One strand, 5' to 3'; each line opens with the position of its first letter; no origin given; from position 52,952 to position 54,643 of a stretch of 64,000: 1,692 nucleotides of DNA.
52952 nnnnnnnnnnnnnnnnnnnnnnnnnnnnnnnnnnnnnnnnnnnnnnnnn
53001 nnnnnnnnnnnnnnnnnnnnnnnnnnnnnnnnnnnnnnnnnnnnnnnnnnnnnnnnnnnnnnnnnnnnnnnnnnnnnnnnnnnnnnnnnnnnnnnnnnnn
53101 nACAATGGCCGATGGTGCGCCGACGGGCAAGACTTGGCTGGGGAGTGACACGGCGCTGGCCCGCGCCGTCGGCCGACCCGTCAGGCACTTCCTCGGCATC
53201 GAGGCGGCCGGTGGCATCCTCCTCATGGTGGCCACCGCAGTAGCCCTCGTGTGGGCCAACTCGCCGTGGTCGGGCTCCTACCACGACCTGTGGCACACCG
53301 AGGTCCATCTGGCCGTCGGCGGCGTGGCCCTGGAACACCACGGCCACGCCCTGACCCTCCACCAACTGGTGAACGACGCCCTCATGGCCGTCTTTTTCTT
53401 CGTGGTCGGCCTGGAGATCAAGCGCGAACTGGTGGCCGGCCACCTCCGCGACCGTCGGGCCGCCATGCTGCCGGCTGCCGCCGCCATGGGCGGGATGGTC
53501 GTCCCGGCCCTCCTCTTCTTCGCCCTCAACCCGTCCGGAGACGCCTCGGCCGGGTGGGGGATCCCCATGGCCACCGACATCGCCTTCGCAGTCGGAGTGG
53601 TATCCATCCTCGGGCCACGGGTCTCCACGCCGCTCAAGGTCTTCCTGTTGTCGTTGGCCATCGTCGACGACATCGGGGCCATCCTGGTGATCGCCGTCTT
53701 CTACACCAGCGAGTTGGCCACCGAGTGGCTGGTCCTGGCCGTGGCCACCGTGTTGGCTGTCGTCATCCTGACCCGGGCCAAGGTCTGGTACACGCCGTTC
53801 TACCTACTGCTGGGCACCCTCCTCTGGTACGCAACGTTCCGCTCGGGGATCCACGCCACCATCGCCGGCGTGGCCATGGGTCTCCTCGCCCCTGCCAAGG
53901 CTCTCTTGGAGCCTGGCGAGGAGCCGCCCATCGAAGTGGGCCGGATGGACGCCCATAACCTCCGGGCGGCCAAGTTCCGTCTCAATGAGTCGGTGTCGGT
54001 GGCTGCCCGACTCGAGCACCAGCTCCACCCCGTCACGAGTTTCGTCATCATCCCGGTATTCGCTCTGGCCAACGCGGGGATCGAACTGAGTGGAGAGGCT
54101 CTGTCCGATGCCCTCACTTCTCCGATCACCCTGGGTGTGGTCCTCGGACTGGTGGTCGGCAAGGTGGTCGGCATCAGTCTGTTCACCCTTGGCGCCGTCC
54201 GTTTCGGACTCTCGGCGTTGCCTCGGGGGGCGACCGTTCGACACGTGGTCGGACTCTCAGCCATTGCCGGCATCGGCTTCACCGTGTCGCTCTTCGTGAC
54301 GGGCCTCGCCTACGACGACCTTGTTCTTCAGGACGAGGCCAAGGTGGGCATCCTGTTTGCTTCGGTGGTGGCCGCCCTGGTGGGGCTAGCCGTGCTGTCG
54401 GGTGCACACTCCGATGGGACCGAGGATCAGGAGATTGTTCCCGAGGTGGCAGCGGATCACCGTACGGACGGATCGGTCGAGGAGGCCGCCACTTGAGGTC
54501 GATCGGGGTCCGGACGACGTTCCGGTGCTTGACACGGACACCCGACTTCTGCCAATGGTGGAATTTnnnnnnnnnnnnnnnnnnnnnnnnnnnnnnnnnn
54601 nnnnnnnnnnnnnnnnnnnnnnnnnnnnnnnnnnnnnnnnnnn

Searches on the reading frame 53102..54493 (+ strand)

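Call 54: search_protein_families(library=pfam, proteins=[window:53102-54493:+], max_evalue=0.0001)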
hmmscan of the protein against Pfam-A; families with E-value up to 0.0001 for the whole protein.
window:53102-54493:+ (464 aa): 1 family
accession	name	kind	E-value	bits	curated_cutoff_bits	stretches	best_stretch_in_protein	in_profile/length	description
PF06965.17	Na_H_antiport_1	-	8.9e-144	479.4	23.5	1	29-432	2-374/374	Na+/H+ antiporter 1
